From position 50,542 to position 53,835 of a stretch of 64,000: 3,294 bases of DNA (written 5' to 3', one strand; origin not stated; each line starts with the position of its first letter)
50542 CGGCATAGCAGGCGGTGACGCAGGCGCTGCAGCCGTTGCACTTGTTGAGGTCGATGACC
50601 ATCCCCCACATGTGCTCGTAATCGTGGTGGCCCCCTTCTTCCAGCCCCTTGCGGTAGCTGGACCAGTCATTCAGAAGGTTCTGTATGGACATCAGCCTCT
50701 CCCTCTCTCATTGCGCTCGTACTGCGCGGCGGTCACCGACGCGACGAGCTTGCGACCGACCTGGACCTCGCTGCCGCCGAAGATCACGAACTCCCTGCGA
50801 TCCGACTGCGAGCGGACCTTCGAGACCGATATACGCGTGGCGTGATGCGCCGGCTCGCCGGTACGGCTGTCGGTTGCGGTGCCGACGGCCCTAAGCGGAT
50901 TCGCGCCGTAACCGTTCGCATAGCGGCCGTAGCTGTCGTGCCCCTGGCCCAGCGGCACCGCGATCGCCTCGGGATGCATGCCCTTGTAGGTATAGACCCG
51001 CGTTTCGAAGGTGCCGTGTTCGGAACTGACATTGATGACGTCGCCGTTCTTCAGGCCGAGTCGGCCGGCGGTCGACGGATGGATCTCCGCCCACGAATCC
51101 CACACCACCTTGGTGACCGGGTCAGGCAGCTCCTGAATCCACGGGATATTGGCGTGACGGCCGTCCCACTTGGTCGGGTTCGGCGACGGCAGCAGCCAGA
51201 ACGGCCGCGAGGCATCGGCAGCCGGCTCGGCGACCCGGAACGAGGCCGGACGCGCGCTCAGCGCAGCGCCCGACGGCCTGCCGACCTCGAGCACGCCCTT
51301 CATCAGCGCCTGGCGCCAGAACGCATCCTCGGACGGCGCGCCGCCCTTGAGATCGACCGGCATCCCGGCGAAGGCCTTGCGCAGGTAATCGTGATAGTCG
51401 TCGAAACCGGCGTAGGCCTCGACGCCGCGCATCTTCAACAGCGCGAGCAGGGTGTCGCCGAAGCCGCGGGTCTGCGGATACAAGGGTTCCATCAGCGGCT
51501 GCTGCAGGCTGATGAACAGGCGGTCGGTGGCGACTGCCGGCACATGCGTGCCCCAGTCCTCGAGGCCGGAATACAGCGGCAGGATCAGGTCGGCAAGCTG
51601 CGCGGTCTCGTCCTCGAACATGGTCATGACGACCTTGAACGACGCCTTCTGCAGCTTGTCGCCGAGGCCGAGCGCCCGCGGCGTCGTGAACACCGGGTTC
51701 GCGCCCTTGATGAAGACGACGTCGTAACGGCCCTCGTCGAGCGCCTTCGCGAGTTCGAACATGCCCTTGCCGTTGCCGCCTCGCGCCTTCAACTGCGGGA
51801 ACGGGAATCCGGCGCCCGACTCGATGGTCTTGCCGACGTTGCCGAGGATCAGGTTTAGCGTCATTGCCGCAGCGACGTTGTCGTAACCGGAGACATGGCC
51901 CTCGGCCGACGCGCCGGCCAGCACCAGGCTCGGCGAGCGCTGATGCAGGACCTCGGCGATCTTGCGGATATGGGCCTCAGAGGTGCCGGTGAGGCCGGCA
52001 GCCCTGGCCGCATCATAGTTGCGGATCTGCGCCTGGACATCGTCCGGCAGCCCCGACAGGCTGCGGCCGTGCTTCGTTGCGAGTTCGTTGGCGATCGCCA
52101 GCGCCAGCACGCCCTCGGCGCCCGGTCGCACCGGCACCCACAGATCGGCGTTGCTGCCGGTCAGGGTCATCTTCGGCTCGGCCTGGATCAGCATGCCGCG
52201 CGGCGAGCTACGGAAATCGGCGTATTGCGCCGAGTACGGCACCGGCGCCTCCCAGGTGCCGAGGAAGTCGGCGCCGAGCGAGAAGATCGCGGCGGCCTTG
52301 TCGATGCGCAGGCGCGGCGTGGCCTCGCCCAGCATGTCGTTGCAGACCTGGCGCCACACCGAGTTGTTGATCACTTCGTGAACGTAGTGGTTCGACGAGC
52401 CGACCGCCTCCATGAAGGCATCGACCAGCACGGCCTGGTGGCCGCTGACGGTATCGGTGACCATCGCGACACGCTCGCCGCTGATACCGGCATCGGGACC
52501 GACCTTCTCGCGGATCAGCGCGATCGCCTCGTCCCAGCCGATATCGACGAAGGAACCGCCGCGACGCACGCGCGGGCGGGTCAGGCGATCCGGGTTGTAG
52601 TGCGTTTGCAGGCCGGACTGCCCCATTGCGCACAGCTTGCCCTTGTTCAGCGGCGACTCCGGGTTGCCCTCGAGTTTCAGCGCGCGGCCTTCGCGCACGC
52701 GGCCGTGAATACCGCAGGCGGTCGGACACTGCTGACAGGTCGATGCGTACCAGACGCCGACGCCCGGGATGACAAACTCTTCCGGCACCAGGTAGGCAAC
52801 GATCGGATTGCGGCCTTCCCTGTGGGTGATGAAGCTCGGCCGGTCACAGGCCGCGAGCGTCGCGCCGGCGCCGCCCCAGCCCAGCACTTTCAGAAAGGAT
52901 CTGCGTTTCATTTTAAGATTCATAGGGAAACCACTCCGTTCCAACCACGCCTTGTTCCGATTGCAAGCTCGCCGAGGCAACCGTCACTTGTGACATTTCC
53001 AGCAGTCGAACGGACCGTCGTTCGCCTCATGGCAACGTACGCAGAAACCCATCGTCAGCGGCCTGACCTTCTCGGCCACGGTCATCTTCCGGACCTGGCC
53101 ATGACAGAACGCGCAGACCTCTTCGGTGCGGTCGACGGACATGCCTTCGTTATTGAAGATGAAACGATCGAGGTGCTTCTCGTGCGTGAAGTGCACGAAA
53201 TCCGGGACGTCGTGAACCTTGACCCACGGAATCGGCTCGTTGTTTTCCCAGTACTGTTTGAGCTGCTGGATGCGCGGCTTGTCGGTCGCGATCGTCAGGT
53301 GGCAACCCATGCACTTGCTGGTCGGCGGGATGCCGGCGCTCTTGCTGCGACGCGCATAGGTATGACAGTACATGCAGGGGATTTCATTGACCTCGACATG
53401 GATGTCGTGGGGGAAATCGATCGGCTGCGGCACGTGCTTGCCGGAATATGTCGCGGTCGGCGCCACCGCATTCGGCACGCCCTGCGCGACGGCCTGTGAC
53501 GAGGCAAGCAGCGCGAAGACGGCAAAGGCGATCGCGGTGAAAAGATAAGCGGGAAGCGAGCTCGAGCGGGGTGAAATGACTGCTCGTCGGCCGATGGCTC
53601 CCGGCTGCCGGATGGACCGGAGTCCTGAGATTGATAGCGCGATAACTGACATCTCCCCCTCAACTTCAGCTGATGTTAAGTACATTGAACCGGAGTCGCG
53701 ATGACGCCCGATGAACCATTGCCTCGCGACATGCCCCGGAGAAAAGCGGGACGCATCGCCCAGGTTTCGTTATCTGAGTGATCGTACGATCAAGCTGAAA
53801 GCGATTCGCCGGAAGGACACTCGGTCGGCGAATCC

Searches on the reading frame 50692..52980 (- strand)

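Call 44: search_protein_families(library=pfam, max_evalue=0.001, proteins=[window:50692-52980:-])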
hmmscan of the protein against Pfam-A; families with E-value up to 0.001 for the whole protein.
window:50692-52980:- (762 aa): 3 families
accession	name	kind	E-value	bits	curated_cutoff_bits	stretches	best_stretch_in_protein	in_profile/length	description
PF00384.28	Molybdopterin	-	2.1e-23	83.3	24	1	132-480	1-321/353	Molybdopterin oxidoreductase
PF04879.21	Molybdop_Fe4S4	-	9.5e-13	48.4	22.7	1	77-129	3-55/55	Molybdopterin oxidoreductase Fe4S4 domain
PF01568.27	Molydop_binding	-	7.2e-11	42.5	26.8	1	629-714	30-108/110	Molydopterin dinucleotide binding domain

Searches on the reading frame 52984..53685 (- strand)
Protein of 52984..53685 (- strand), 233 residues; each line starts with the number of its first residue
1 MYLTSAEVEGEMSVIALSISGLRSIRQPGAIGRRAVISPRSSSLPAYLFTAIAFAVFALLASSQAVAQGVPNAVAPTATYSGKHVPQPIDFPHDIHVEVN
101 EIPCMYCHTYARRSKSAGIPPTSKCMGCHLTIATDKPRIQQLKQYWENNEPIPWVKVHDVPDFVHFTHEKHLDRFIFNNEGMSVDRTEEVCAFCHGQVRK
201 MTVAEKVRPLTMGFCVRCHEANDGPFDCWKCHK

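Call 44: search_protein_families(library=pfam, max_evalue=0.001, proteins=[window:52984-53685:-])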
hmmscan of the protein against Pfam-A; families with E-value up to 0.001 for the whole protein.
window:52984-53685:- (233 aa): 3 families
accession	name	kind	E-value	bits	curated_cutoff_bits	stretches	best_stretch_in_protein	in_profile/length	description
PF14522.11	Cytochrome_C7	-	7.5e-06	26.1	24.8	0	90-131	2-50/67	Cytochrome c7 and related cytochrome c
PF14537.11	Cytochrom_c3_2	-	2.1e-05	25.4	25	0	100-141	5-45/79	Cytochrome c3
PF22113.1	Mtrc-MtrF_II-IV_dom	-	0.00063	19.8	30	0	99-222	4-130/176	Outer membrane cytochrome MtrC/MtrF-like, domains II/IV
